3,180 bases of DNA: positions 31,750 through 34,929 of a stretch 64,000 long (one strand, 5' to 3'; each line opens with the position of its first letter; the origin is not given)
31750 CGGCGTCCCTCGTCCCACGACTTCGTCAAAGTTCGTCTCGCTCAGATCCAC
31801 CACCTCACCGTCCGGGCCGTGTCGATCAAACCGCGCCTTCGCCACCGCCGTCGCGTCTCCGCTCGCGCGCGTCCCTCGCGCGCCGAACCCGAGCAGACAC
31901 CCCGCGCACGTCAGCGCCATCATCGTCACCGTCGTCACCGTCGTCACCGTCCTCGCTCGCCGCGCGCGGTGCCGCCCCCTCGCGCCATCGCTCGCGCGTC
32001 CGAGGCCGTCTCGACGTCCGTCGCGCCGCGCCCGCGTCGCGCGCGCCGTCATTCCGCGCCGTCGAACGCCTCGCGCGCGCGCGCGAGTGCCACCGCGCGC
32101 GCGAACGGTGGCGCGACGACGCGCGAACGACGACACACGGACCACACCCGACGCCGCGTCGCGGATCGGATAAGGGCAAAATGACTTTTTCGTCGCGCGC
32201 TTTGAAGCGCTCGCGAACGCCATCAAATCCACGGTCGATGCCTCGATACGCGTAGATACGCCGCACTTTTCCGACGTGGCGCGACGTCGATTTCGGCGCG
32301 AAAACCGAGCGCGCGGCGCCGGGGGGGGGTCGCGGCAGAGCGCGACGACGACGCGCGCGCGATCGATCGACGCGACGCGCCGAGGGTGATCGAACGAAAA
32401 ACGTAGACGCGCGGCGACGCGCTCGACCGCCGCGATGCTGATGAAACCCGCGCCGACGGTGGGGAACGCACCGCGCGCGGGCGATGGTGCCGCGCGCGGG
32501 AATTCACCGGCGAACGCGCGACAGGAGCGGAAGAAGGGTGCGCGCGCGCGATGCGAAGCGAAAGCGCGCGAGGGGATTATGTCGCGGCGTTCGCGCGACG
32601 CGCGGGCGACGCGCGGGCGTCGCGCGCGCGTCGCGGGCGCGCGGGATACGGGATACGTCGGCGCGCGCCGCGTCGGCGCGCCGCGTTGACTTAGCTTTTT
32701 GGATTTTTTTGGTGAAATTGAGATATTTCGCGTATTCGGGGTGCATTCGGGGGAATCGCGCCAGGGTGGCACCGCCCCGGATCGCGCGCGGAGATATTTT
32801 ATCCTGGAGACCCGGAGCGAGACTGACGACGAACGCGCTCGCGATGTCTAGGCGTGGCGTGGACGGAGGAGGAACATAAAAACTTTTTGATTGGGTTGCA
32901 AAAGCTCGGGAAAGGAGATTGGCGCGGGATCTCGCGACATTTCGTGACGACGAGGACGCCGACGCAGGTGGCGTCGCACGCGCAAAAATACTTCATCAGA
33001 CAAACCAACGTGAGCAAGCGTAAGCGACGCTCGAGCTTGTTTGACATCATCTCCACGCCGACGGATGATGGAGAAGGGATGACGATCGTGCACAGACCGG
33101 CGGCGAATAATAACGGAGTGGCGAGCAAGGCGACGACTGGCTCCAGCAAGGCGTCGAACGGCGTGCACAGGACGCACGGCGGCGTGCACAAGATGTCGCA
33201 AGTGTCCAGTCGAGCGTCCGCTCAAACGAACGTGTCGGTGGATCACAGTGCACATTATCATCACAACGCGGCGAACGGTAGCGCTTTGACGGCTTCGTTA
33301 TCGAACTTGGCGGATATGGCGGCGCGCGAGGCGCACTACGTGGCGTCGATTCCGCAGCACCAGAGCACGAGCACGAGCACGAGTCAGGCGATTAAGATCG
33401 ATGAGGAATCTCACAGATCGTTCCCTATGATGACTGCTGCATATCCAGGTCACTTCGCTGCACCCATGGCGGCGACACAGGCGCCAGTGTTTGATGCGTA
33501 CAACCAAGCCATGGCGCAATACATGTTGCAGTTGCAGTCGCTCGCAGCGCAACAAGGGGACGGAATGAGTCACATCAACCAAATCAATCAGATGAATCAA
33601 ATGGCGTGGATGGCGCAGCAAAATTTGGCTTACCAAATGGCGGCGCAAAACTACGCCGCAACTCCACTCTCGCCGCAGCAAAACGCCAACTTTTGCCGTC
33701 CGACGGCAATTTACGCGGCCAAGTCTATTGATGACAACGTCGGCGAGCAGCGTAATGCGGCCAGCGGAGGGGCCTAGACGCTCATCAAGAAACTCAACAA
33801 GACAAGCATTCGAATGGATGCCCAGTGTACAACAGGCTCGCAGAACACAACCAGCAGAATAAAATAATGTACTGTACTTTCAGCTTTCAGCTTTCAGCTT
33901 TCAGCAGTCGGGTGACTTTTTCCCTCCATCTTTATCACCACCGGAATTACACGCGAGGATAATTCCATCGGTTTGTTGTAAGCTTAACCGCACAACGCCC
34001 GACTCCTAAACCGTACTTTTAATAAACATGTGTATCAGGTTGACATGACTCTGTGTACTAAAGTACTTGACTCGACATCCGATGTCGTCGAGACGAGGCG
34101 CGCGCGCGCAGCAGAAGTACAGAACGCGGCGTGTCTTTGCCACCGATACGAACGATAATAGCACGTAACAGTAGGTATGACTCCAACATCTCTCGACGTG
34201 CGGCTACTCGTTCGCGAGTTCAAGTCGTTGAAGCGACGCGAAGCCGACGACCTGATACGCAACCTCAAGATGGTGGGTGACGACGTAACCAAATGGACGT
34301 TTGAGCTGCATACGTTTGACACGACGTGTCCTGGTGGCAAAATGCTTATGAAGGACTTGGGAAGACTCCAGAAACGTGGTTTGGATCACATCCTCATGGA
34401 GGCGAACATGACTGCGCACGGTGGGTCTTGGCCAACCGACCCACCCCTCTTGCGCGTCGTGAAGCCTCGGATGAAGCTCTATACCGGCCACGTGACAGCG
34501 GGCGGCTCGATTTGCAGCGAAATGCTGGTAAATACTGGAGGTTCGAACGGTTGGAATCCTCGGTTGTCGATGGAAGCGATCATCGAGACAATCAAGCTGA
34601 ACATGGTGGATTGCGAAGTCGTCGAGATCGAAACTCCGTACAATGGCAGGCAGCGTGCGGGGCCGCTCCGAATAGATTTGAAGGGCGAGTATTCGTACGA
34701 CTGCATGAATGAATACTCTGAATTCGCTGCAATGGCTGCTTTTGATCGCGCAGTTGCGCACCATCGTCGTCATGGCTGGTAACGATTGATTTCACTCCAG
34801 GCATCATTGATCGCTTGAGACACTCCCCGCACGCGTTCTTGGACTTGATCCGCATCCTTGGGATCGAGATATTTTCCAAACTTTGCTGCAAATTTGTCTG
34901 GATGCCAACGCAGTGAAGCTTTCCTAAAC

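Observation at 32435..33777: KUA1/MYBS3-type MYB gene requires a 314-nt intron and an upstream exon invisible to the ORF track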

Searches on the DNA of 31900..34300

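Call 51: search_rna_families(source=window, start=31900, end=34300, threshold=evalue, max_evalue=1)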
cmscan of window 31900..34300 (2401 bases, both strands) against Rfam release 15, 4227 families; matches with E-value up to 1: 0.
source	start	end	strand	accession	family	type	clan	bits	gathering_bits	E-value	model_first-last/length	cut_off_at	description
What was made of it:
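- Tried and rejected: Rfam at E <= 1 over 31900..34300 found nothing (call 51).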

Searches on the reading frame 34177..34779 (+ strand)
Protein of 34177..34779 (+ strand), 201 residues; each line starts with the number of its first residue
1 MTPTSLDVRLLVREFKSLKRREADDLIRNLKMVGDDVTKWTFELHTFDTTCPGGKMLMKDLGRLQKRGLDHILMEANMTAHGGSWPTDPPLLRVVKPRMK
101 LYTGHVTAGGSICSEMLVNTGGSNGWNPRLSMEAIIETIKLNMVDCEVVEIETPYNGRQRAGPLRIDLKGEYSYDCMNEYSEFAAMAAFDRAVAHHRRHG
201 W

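Call 18: list_cluster_members(proteins=[window:34177-34779:+, window:35588-36322:+, window:37238-38419:-, window:1941-3521:+, window:13198-14820:-, window:20669-22504:-, window:10933-13053:+, window:55095-55988:-, window:56176-57726:-, P0007])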
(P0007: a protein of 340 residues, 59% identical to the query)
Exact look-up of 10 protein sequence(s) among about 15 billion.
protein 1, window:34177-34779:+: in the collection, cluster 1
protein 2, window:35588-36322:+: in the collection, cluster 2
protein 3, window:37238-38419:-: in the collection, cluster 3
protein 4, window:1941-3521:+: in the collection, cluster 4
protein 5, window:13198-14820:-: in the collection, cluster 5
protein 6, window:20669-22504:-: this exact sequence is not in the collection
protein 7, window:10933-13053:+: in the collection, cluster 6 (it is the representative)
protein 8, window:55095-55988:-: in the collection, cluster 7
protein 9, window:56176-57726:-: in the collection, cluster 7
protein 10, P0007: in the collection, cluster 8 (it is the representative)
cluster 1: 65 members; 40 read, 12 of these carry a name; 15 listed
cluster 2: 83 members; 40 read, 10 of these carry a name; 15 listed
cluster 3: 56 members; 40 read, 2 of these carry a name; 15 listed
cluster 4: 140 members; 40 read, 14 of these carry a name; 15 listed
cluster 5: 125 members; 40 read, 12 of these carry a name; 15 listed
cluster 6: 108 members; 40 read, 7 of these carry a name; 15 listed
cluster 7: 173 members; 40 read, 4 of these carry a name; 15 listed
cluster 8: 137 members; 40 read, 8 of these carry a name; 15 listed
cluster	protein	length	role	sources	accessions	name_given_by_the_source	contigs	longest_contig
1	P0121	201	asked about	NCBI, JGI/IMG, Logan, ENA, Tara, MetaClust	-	ubiquitin-conjugating enzyme E2 Q | strand:- start:27129 stop:27734 length:606 start_codon:yes stop_codon:yes ... | TARA_066_SRF_0.22-3_scaffold174679_1_gene140473 NOG320521 K10582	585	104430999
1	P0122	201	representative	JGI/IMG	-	-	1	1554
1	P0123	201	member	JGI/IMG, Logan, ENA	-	ubiquitin-conjugating enzyme E2 Q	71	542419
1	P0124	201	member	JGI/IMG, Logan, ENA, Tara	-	strand:+ start:20 stop:625 length:606 start_codon:yes stop_codon:yes gene_type:complete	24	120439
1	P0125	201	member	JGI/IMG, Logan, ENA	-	ubiquitin-conjugating enzyme E2 Q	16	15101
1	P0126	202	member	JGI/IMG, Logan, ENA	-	ubiquitin-conjugating enzyme E2 Q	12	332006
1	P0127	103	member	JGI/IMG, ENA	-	ubiquitin-conjugating enzyme E2 Q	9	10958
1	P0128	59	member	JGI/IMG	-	hypothetical protein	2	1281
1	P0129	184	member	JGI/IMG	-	ubiquitin-conjugating enzyme E2 Q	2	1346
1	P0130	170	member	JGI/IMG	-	ubiquitin-conjugating enzyme E2 Q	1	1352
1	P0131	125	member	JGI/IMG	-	ubiquitin-conjugating enzyme E2 Q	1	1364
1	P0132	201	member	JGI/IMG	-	ubiquitin-conjugating enzyme E2 Q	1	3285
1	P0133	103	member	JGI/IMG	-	ubiquitin-conjugating enzyme E2 Q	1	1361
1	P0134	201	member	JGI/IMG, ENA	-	-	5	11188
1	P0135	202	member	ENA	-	-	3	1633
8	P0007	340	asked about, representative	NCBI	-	-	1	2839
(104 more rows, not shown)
